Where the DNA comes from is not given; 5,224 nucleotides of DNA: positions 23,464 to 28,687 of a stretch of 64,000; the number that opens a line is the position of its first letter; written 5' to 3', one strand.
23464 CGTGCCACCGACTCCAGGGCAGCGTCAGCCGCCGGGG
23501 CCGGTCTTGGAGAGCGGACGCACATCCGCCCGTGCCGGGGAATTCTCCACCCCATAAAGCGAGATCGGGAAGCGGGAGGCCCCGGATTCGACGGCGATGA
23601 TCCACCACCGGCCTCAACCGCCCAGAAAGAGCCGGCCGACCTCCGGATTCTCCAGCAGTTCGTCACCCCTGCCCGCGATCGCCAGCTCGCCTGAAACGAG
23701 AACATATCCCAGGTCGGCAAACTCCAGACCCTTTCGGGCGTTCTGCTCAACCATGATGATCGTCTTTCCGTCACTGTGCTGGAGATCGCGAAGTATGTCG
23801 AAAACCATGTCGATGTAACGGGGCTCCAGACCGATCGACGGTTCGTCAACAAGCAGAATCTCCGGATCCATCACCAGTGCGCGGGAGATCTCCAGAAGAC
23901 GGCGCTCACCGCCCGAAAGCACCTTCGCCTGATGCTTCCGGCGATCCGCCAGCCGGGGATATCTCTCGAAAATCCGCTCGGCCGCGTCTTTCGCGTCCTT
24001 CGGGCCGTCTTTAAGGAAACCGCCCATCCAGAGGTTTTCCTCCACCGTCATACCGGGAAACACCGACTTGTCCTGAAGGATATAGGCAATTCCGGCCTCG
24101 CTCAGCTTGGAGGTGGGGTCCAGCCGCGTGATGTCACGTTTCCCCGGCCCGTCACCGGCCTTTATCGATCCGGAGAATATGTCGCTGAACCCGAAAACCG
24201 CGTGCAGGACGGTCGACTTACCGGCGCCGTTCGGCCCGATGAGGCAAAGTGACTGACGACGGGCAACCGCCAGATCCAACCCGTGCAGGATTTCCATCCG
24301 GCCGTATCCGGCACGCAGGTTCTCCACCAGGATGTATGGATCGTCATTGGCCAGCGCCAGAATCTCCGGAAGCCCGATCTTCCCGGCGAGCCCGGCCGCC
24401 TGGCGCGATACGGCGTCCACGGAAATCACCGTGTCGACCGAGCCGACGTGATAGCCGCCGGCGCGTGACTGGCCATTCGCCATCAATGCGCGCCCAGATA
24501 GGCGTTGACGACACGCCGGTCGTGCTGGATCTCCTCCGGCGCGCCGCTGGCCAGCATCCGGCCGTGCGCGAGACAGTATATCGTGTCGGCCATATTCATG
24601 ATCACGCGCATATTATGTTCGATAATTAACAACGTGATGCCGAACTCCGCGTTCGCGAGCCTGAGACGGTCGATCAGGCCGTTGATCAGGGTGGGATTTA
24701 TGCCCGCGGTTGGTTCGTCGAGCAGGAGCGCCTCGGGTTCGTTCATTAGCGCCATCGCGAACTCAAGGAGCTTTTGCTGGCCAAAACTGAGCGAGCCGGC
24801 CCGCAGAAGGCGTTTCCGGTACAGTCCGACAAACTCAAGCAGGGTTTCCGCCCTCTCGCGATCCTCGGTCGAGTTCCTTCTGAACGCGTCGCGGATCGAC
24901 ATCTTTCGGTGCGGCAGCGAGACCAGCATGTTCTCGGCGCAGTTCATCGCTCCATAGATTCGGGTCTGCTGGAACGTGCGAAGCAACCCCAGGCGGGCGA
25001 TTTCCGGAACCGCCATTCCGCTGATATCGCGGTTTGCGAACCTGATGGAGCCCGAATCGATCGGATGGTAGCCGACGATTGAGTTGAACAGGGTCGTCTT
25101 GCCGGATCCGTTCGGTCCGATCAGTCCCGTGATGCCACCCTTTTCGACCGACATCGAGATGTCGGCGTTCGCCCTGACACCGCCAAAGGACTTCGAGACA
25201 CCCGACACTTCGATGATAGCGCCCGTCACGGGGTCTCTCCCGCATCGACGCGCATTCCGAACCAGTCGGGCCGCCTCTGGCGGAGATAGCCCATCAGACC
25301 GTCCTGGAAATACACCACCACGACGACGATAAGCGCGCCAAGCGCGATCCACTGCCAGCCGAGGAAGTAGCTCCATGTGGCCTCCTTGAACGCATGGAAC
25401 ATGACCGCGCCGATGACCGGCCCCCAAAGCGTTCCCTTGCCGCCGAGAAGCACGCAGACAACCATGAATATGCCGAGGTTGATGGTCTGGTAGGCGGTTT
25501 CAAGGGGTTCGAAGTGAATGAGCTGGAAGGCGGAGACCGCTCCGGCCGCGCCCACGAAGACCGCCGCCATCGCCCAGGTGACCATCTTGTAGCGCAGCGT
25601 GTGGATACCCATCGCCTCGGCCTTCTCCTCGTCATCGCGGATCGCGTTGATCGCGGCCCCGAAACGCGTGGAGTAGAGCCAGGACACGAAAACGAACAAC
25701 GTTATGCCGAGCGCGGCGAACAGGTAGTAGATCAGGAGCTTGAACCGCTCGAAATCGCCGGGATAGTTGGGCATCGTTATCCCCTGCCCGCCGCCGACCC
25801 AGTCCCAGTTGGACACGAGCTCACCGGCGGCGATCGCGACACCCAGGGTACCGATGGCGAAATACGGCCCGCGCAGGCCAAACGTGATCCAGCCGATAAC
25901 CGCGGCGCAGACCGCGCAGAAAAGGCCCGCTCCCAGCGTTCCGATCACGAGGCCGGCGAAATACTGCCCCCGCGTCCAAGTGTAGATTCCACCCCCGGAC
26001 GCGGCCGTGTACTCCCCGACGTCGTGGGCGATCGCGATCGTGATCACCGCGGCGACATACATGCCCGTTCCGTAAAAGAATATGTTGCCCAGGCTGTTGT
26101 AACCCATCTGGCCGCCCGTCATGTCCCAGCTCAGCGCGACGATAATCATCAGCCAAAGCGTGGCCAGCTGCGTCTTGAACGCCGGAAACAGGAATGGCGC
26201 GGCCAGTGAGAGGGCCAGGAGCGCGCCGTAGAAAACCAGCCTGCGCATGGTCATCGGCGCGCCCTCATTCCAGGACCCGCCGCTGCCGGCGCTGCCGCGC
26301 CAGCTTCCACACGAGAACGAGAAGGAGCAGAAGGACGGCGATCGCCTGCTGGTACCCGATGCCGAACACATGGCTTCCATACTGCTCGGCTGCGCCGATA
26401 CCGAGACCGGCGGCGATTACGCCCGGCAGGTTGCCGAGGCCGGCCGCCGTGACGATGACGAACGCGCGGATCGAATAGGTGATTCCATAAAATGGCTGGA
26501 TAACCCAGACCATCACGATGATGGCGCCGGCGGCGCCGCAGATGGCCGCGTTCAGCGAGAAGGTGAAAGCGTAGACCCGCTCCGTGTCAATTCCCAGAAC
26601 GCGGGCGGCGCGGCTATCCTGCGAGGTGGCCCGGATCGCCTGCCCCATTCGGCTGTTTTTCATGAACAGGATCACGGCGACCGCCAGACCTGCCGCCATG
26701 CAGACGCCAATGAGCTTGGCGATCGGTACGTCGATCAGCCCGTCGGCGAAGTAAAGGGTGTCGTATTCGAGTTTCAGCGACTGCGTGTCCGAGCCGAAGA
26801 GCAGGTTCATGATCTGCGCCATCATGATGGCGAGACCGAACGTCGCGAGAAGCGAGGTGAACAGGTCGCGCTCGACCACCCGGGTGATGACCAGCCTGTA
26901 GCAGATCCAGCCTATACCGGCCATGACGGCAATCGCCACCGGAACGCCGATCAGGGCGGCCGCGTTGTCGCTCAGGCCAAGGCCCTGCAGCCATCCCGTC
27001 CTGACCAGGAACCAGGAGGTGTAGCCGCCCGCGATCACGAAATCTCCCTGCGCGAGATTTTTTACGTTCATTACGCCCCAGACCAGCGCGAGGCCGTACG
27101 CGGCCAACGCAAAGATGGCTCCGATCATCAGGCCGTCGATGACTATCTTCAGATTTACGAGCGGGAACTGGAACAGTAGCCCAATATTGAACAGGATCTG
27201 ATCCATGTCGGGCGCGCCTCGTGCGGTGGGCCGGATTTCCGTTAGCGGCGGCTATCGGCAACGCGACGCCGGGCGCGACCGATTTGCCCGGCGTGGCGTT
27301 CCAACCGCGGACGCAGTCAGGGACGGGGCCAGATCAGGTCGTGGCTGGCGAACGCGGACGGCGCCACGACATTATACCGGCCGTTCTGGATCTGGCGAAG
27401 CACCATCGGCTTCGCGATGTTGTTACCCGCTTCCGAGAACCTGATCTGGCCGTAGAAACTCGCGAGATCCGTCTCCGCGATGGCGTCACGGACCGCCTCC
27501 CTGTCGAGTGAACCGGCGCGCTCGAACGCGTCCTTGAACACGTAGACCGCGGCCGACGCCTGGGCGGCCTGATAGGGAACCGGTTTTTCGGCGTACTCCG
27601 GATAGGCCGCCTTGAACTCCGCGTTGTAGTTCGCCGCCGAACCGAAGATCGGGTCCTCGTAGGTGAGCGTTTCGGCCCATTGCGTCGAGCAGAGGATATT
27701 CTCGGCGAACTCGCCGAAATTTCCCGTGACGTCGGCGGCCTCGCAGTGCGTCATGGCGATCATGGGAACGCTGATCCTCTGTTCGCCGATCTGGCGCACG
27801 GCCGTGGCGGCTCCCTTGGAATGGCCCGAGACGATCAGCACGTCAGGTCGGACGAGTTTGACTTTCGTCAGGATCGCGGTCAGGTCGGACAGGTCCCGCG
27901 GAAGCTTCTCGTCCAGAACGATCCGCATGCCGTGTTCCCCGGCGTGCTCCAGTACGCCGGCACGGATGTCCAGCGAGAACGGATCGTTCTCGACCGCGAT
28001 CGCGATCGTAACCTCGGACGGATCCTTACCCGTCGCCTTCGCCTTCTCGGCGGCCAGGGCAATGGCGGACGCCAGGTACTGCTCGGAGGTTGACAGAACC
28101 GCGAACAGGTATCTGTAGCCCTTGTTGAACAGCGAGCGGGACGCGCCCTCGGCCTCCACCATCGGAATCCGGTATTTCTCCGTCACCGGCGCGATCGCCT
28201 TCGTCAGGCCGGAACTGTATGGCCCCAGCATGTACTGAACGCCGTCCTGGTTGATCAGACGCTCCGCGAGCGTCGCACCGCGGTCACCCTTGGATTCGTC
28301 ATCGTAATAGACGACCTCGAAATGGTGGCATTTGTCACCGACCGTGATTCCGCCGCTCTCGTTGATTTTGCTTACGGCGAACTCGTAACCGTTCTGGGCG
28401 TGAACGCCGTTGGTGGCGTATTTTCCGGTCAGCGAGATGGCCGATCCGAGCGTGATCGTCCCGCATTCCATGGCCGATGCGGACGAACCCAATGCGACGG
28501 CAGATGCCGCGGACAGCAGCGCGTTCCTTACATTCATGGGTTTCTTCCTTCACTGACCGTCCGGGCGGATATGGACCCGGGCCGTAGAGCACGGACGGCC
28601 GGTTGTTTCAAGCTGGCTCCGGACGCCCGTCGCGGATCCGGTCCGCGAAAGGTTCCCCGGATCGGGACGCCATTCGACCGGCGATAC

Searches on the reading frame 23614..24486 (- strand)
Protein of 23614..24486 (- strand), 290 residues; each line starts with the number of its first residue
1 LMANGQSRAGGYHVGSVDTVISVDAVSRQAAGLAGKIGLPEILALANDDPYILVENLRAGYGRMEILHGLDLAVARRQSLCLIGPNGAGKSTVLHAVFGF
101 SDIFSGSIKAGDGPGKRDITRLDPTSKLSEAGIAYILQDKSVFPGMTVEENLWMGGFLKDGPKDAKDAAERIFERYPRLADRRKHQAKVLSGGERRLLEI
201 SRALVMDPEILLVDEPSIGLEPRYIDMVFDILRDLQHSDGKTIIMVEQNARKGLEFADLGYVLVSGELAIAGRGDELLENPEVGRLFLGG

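Call 11: search_protein_families(library=pfam, proteins=[window:23614-24486:-], max_evalue=0.01)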
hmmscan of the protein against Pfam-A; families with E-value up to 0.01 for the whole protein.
window:23614-24486:- (290 aa): 4 families
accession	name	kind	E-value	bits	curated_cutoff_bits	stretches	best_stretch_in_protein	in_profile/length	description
PF00005.33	ABC_tran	-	1.4e-25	90.9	25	1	67-216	1-135/137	ABC transporter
PF13304.12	AAA_21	-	1.5e-11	45.3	27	2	81-126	3-53/304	AAA domain, putative AbiEii toxin, Type IV TA system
PF02463.25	SMC_N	-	0.00011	22.1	40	1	79-201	26-148/220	RecF/RecN/SMC N terminal domain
PF13555.12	AAA_29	-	0.00078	19.6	27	1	71-97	16-42/61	P-loop containing region of AAA domain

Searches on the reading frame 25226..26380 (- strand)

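Call 11: search_protein_families(library=pfam, proteins=[window:25226-26380:-], max_evalue=0.01)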
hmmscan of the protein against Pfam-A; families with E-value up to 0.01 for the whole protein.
window:25226-26380:- (384 aa): 1 family
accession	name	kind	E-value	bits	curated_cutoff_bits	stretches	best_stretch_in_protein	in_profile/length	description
PF02653.21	BPD_transp_2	-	4.4e-30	105.2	26.8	1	74-354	8-268/269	Branched-chain amino acid transport system / permease component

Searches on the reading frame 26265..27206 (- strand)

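Call 11: search_protein_families(library=pfam, proteins=[window:26265-27206:-], max_evalue=0.01)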
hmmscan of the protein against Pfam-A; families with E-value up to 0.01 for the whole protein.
window:26265-27206:- (313 aa): 1 family
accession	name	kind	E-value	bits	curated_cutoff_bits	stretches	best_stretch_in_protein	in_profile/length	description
PF02653.21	BPD_transp_2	-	1.2e-31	110.2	26.8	1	22-298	2-269/269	Branched-chain amino acid transport system / permease component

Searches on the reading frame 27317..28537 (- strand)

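Call 12: search_protein_families(library=pfam, proteins=[window:27317-28537:-], max_evalue=0.01)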
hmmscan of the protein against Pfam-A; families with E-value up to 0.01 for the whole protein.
window:27317-28537:- (406 aa): 3 families
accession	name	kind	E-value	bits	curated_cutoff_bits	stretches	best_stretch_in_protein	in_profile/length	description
PF13458.12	Peripla_BP_6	-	7.7e-51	174.2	31.7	1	27-386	1-342/343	Periplasmic binding protein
PF13433.12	Peripla_BP_5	-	6.8e-23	81.8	27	2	30-122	3-91/363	Periplasmic binding protein domain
PF01094.35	ANF_receptor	-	7.2e-12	45.5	25.4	1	49-374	4-341/353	Receptor family ligand binding region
